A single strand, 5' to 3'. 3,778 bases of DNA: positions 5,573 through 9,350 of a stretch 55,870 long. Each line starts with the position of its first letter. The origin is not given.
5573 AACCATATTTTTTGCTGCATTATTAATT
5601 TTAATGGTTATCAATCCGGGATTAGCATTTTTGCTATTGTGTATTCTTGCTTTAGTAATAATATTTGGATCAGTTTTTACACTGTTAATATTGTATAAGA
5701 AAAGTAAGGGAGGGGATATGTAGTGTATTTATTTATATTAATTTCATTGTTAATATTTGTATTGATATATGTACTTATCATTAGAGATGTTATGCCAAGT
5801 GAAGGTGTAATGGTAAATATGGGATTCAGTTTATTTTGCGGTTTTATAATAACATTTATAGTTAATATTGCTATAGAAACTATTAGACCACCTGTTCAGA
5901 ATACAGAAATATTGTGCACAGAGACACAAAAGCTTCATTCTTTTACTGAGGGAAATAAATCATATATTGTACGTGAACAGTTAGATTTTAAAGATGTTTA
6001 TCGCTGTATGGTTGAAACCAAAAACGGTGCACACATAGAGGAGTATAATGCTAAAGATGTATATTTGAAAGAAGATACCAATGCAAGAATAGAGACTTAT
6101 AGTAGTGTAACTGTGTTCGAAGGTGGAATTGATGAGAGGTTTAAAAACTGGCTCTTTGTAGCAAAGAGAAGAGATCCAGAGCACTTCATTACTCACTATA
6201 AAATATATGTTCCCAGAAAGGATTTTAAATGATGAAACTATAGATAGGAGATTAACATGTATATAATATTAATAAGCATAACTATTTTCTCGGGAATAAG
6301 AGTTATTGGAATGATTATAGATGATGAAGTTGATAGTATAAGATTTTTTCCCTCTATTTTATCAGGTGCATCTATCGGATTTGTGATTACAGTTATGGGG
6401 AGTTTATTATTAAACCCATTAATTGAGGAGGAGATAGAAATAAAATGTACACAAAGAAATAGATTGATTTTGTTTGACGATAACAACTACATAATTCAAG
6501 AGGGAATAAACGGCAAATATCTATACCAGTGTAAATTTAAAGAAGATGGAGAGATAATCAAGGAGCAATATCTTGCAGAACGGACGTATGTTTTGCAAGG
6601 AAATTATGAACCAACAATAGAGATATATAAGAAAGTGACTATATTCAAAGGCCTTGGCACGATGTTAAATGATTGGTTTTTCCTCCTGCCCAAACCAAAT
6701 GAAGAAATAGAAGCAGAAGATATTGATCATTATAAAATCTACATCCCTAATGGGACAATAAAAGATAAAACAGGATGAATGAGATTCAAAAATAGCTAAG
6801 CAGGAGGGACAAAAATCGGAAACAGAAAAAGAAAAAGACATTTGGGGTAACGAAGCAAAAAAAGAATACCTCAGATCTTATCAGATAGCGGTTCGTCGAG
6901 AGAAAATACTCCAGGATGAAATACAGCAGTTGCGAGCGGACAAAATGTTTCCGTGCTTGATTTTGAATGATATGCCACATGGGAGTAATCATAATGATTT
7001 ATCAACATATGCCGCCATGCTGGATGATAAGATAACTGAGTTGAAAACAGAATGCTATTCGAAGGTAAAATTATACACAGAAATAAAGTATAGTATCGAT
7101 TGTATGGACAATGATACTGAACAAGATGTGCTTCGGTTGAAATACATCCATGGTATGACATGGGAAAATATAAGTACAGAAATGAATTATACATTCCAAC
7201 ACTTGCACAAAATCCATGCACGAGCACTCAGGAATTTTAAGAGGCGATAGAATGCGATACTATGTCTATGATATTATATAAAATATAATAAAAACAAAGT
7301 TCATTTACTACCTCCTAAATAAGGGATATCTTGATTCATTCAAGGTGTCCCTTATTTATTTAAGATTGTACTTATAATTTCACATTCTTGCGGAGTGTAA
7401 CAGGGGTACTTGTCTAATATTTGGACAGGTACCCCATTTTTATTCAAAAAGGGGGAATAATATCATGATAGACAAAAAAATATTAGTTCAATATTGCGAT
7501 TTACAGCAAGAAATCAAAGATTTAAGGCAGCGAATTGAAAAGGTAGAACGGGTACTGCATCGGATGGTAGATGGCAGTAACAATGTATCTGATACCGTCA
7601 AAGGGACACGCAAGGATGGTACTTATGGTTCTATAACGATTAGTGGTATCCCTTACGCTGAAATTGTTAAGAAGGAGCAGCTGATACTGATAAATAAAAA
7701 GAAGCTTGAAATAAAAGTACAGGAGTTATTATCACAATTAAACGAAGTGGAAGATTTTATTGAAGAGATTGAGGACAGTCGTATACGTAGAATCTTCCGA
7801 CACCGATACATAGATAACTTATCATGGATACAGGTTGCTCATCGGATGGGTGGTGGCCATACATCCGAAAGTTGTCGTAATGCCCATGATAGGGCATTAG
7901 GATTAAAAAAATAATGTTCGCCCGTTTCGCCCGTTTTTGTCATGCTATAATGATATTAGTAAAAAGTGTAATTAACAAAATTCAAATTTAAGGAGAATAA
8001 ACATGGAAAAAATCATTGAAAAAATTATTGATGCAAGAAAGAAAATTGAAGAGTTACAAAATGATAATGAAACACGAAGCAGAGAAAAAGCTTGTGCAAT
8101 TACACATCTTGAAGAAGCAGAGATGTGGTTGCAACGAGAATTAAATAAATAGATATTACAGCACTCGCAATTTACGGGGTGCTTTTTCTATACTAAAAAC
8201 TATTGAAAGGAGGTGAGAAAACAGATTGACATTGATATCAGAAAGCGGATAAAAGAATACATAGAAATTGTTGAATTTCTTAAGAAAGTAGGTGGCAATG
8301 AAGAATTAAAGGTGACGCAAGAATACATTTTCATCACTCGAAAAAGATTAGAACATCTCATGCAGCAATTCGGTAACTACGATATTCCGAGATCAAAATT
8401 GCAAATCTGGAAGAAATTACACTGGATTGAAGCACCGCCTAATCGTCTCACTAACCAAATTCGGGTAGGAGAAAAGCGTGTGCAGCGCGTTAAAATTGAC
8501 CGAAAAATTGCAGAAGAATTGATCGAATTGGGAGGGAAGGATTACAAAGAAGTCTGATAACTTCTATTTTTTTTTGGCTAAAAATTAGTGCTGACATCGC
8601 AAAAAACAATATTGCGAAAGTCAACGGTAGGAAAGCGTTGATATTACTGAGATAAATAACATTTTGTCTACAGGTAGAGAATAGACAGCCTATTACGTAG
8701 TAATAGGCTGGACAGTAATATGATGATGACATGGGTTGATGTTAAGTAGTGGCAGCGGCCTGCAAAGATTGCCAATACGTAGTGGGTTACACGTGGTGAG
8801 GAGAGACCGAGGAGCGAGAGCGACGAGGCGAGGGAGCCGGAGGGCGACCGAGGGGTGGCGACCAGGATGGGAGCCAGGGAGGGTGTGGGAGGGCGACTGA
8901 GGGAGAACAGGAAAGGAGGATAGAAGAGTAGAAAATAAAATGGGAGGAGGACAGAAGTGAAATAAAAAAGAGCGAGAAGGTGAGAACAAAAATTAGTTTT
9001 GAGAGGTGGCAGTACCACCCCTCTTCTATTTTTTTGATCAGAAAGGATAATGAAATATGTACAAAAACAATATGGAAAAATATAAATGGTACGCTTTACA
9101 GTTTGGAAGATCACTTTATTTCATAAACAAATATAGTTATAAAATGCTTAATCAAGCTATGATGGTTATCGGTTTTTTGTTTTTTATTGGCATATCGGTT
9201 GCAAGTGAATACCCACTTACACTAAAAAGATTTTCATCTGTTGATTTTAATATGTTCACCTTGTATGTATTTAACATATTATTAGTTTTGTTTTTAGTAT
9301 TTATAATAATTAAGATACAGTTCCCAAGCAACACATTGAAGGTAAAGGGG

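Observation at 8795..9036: ~200-nt polypurine, G-run-rich tract ending in a terminator, with no credible ORF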

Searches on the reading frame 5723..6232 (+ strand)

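Call 10: search_protein_families(library=pfam, proteins=[window:5723-6232:+], max_evalue=0.01)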
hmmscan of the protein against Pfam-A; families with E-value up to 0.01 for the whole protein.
window:5723-6232:+ (169 aa): 1 family
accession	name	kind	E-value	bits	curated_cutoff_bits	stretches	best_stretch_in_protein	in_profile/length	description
PF16972.10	TipE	-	0.0044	16.7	26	1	34-125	27-122/486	Na+ channel auxiliary subunit TipE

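Call 42: search_protein_families(library=ncbifam, proteins=[window:5723-6232:+], max_evalue=0.01)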
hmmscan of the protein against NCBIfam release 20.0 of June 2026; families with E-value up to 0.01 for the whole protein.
window:5723-6232:+ (169 aa): 0 families

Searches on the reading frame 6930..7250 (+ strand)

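Call 10: search_protein_families(library=pfam, proteins=[window:6930-7250:+], max_evalue=0.01)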
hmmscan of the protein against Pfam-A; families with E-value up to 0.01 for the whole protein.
window:6930-7250:+ (106 aa): 2 families
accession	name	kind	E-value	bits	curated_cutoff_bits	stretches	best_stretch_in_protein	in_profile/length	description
PF04545.22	Sigma70_r4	-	6.3e-05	22.9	24.1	1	61-102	6-47/50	Sigma-70, region 4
PF07374.17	DUF1492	-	0.00092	19.8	21.5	1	40-100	36-96/100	Protein of unknown function (DUF1492)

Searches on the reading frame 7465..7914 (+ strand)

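Call 10: search_protein_families(library=pfam, proteins=[window:7465-7914:+], max_evalue=0.01)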
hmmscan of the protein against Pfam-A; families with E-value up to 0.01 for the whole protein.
window:7465-7914:+ (149 aa): 1 family
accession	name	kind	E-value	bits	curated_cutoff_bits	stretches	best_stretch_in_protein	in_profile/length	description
PF07374.17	DUF1492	-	9.1e-05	23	21.5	1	75-129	28-82/100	Protein of unknown function (DUF1492)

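Call 42: search_protein_families(library=ncbifam, proteins=[window:7465-7914:+], max_evalue=0.01)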
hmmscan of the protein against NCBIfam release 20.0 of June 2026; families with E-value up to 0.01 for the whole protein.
window:7465-7914:+ (149 aa): 2 families
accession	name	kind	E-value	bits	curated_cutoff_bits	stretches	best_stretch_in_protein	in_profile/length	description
TIGR02937.1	sigma70-ECF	superfamily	0.00086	19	42.9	1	17-129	64-144/165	sigma-70 family RNA polymerase sigma factor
NF005894.0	PRK07857.1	equivalog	0.0092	15.8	73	0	13-50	26-63/106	chorismate mutase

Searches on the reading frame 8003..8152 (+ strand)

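Call 10: search_protein_families(library=pfam, proteins=[window:8003-8152:+], max_evalue=0.01)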
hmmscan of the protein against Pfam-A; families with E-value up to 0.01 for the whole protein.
window:8003-8152:+ (49 aa): 1 family
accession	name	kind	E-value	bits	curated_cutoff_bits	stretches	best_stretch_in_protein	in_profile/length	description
PF24729.2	Acb2_Tad1_hairpin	-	3.5e-08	34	27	1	2-43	14-52/58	Acb2/Tad1, hairpin domain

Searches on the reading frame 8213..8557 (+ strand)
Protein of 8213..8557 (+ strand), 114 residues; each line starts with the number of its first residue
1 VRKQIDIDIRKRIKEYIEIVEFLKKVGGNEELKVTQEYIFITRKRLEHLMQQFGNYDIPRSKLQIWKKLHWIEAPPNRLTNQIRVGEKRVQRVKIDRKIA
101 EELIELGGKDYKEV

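Call 10: search_protein_families(library=pfam, proteins=[window:8213-8557:+], max_evalue=0.01)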
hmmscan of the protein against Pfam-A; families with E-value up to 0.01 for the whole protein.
window:8213-8557:+ (114 aa): 1 family
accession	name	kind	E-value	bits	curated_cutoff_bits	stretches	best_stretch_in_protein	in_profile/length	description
PF15300.11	INT_SG_DDX_CT_C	-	0.0019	18.2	27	1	1-35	6-40/63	INTS6/SAGE1/DDX26B/CT45 C-terminus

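Call 13: find_encoding_contigs(protein=window:8213-8557:+, flank=3000, max_places=10)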
Protein window:8213-8557:+ (114 aa): 4 contigs read that carry it; 4 places shown.
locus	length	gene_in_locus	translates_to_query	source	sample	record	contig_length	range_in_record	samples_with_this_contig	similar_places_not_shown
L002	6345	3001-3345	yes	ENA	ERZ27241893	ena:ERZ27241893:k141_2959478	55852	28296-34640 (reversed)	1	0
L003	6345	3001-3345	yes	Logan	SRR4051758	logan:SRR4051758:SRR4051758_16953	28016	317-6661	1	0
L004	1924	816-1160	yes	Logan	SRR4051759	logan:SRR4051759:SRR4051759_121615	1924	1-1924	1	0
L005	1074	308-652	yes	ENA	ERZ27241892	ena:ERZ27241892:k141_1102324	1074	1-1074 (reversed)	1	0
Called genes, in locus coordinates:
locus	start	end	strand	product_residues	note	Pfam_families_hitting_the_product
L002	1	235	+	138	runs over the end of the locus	-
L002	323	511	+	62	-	-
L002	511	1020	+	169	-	-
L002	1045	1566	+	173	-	-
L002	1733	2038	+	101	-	-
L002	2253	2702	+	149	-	-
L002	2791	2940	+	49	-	PF24729:Acb2_Tad1_hairpin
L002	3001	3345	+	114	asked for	-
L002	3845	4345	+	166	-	-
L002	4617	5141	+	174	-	PF14386:DUF4417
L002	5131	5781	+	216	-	-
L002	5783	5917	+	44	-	-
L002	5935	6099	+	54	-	-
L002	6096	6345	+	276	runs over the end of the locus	PF00589:Phage_integrase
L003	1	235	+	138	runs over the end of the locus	-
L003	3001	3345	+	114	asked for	-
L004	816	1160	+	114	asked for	-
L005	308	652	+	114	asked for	-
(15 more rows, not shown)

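Call 15: find_homologous_proteins(query=window:8213-8557:+)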
Query window:8213-8557:+ (114 aa): 5 proteins with E <= 0.001 among 12 candidates.
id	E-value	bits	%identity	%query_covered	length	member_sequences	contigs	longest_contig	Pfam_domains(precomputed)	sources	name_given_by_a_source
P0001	3.6e-66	238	99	100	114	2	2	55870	-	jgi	jgi:hypothetical protein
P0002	1.9e-37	146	64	94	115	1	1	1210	-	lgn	-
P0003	2.8e-34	136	60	94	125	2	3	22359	-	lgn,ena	-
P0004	6.3e-33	131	60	96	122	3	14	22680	-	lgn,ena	-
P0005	1.1e-31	127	58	95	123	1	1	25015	-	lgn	-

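Call 16: find_encoding_contigs(protein=P0003, flank=4000, max_places=4)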
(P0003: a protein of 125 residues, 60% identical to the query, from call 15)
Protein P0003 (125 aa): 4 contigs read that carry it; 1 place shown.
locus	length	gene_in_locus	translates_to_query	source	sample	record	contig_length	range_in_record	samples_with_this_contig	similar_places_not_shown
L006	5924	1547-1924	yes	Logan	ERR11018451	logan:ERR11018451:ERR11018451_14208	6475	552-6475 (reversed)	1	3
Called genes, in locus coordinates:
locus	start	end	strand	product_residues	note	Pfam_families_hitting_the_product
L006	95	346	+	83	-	PF13936:HTH_38 (weak)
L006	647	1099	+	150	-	-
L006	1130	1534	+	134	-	PF19552:DUF6075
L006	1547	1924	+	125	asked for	-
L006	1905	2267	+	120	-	-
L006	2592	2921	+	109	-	PF02452:PemK_toxin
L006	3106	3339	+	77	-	-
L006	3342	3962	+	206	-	PF14386:DUF4417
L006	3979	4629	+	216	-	-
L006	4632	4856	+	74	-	-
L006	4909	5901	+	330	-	PF00589:Phage_integrase (weak)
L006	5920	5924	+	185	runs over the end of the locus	?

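Call 17: find_encoding_contigs(protein=P0004, flank=4000, max_places=6)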
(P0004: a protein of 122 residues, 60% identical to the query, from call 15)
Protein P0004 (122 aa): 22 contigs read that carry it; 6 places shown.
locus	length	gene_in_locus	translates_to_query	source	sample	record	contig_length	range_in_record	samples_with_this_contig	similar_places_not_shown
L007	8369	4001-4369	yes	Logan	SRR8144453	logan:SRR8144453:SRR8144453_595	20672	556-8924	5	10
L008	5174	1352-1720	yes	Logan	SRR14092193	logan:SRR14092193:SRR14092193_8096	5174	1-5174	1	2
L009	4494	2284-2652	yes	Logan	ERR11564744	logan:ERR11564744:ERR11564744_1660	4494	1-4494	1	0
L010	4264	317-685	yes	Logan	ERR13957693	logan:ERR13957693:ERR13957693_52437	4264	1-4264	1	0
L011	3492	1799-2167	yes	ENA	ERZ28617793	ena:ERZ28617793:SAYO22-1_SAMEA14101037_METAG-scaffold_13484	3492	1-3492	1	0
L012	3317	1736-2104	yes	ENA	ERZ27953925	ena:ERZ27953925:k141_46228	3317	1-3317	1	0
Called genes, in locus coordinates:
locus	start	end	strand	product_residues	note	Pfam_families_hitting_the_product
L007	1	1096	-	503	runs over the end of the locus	PF00239:Resolvase, PF07508:Recombinase, PF13408:Zn_ribbon_recom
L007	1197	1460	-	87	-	PF06769:YoeB_toxin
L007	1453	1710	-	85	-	PF04221:RelB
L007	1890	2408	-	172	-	PF12844:HTH_19, PF13560:HTH_31 (weak), PF15731:MqsA_antitoxin (faint), PF01381:HTH_3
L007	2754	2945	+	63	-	-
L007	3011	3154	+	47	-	-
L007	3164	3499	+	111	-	-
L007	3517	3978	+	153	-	-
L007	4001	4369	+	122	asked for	-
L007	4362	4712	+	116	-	-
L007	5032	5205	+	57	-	-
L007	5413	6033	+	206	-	PF14386:DUF4417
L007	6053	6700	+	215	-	-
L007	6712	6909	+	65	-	-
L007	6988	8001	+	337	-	PF00589:Phage_integrase (weak)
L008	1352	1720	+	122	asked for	-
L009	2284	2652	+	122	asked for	-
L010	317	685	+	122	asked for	-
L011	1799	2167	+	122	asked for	-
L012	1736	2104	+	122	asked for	-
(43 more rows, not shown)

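Call 18: find_encoding_contigs(protein=P0005, flank=4000, max_places=4)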
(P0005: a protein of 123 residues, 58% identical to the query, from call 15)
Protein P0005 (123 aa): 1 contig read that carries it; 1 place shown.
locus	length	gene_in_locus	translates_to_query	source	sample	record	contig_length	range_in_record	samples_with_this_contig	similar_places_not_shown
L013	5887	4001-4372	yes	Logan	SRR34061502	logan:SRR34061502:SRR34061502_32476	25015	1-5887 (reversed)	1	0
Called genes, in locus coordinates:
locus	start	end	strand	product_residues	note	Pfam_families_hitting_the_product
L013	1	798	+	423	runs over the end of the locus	PF00933:Glyco_hydro_3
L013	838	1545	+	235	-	PF03315:SDH_beta, PF01842:ACT, PF22629:ACT_AHAS_ss (weak)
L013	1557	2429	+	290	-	PF03313:SDH_alpha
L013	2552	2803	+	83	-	PF13936:HTH_38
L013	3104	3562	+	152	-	-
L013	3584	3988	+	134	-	PF19552:DUF6075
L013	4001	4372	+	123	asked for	-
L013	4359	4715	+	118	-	-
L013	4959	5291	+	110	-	PF02452:PemK_toxin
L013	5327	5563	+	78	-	-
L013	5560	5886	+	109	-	?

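Call 41: search_solved_structures(query=A4, max_evalue=10, show_alignments=1)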
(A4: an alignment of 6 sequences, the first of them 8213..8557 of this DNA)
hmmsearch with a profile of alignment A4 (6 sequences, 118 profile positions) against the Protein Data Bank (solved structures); distinct sequences matched with E-value up to 10: 8.
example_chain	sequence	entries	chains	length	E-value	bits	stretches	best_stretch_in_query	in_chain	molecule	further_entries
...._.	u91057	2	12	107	2.5e-13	53.5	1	6-106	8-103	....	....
3qzm_A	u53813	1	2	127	0.17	15.4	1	50-108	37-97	Iron-regulated surface determinant protein A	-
2ite_A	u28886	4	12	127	0.17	15.3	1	50-108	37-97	Iron-regulated surface determinant protein A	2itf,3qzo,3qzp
3qzl_A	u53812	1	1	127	0.18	15.3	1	50-108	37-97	Iron-regulated surface determinant protein A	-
2o1a_A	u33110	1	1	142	0.22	15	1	50-108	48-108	Iron-regulated surface determinant protein A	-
3qzn_A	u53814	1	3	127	0.25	14.8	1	50-108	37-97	Iron-regulated surface determinant protein A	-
3qde_A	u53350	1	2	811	4.1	10.9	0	12-103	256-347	Cellobiose phosphorylase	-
8ho7_A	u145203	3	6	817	4.2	10.9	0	12-103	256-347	Cellobiose phosphorylase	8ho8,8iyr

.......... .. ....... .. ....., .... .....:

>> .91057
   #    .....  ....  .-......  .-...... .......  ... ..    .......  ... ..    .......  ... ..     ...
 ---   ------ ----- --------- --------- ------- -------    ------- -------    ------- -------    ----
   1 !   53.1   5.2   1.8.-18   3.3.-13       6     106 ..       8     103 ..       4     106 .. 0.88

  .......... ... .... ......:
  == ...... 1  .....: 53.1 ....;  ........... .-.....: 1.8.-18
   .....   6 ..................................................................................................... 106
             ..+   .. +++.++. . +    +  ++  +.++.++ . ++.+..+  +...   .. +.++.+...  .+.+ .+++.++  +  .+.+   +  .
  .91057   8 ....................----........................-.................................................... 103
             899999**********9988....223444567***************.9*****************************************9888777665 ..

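Call 42: search_protein_families(library=ncbifam, proteins=[window:8213-8557:+], max_evalue=0.01)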
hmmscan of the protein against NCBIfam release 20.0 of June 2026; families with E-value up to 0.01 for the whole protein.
window:8213-8557:+ (114 aa): 1 family
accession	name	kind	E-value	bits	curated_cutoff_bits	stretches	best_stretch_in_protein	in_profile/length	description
NF052334.1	conj_DNA_TcpK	subfamily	3.5e-18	65.8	45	1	13-103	4-92/94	TcpK family conjugal transfer DNA-binding protein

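Call 44: search_dna_similar(query=window:8213-8557:+, collection=plasmids, mode=protein, max_evalue=0.001, rows=spread, max_rows=30)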
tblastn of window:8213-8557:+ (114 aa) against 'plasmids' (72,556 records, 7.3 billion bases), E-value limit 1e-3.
Records with a match: 3; places in all: 3; records where one place covers at least 80% of the query: 0.
Best place of each record, by identity: <60% 3.
By first word of the organism name: Enterocloster 3.
By predicted mobility (MOB-suite, as given by PLSDB): mobilizable 3.
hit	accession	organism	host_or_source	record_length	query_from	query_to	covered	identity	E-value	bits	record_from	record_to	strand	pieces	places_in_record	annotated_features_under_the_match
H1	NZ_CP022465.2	Enterocloster bolteae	cell culture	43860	20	103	74%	35.7%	6e-8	56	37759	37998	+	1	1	hypothetical protein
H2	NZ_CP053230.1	Enterocloster bolteae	mouse,cell culture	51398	20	103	74%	34.5%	4e-7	54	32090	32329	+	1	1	hypothetical protein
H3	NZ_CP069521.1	Enterocloster bolteae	-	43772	20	89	61%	35.7%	3e-5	48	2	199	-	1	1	none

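Call 45: get_annotated_region(hit=H1, flank=5500)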
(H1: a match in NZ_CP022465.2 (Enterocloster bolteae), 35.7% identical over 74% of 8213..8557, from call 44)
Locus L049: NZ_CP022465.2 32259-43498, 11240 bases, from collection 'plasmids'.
description: Enterocloster bolteae strain ATCC BAA-613 plasmid unnamed, complete sequence
organism: Enterocloster bolteae (NCBI taxid 208479)
taxonomy: Bacteria; Bacillota; Clostridia; Lachnospirales; Lachnospiraceae; Enterocloster; Enterocloster bolteae
host: -; source: cell culture; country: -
typing (MOB-suite, as given by PLSDB): mobilizable; replicon rep_cluster_1736; relaxase MOBM
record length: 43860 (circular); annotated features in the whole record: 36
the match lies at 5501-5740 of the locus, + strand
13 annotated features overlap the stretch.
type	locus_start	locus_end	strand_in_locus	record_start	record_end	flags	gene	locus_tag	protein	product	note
CDS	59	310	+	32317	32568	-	-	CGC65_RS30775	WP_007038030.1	hypothetical protein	-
CDS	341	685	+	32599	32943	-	-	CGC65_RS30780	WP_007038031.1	hypothetical protein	-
CDS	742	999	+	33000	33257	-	-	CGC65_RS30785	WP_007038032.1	hypothetical protein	-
CDS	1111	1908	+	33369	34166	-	-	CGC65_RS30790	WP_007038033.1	hypothetical protein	-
CDS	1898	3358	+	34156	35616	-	-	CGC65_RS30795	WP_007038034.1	ADP-ribosyltransferase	-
CDS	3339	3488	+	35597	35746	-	-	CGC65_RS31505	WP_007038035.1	hypothetical protein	-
CDS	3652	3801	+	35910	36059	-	-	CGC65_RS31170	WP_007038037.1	hypothetical protein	-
CDS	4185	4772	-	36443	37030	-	-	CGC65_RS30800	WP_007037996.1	tyrosine-type recombinase/integrase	GO:0015074 - DNA integration [Evidence IEA]; GO:0006310 - DNA recombination [Evidence IEA]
CDS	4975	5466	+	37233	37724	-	-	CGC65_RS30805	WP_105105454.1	hypothetical protein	-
CDS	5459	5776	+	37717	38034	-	-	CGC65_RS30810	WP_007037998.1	hypothetical protein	-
CDS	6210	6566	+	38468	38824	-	-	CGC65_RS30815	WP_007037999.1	hypothetical protein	-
CDS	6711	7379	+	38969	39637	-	-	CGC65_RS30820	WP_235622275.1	DUF4417 domain-containing protein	-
CDS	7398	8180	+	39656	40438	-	-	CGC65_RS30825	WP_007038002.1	hypothetical protein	-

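Call 65: find_encoding_contigs(protein=P0002, flank=3000, max_places=4)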
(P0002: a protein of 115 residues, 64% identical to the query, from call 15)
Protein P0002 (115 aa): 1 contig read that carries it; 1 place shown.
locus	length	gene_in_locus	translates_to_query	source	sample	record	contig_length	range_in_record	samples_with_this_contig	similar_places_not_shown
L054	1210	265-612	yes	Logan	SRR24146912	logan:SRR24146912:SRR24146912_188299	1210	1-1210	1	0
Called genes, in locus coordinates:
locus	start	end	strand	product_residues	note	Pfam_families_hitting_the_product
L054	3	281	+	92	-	?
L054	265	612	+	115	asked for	-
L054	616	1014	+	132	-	PF19552:DUF6075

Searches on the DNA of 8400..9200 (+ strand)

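Call 6: search_dna_similar(query=window:8560-9060:+, collection=plasmids, mode=distant)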
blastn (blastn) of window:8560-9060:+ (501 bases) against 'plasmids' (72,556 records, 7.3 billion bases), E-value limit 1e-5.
No match.

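Call 7: search_dna_similar(query=window:8560-9060:+, collection=phages, mode=distant)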
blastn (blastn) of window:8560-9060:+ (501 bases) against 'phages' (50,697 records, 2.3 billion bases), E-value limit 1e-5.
No match.

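Call 27: search_rna_families(source=window, start=8400, end=9200, threshold=evalue, max_evalue=10)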
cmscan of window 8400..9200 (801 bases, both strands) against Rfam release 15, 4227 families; matches with E-value up to 10: 5.
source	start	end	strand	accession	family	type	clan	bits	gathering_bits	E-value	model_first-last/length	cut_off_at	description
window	8997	9035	-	RF01098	RF_site9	Cis-reg; frameshift_element;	-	16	70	5.9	1-50/50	no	Gag/pro ribosomal frameshift site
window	8510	8666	+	RF02415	rliG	Gene; sRNA;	-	15.2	55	1.3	1-267/267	no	Listeria sRNA rliG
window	8617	8654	+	RF01691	Bacillus-plasmid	Gene; sRNA;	-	15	31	3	1-61/61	no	Bacillus-plasmid RNA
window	8956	9036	-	RF00692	MIR171_2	Gene; miRNA;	CL00099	13.7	65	9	1-111/111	no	MIR171_2 microRNA precursor family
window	8505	8653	-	RF01438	S_pombe_snR35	Gene; snRNA; snoRNA; HACA-box;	CL00028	13.1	35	3.6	1-172/172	no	small nucleolar RNA snR35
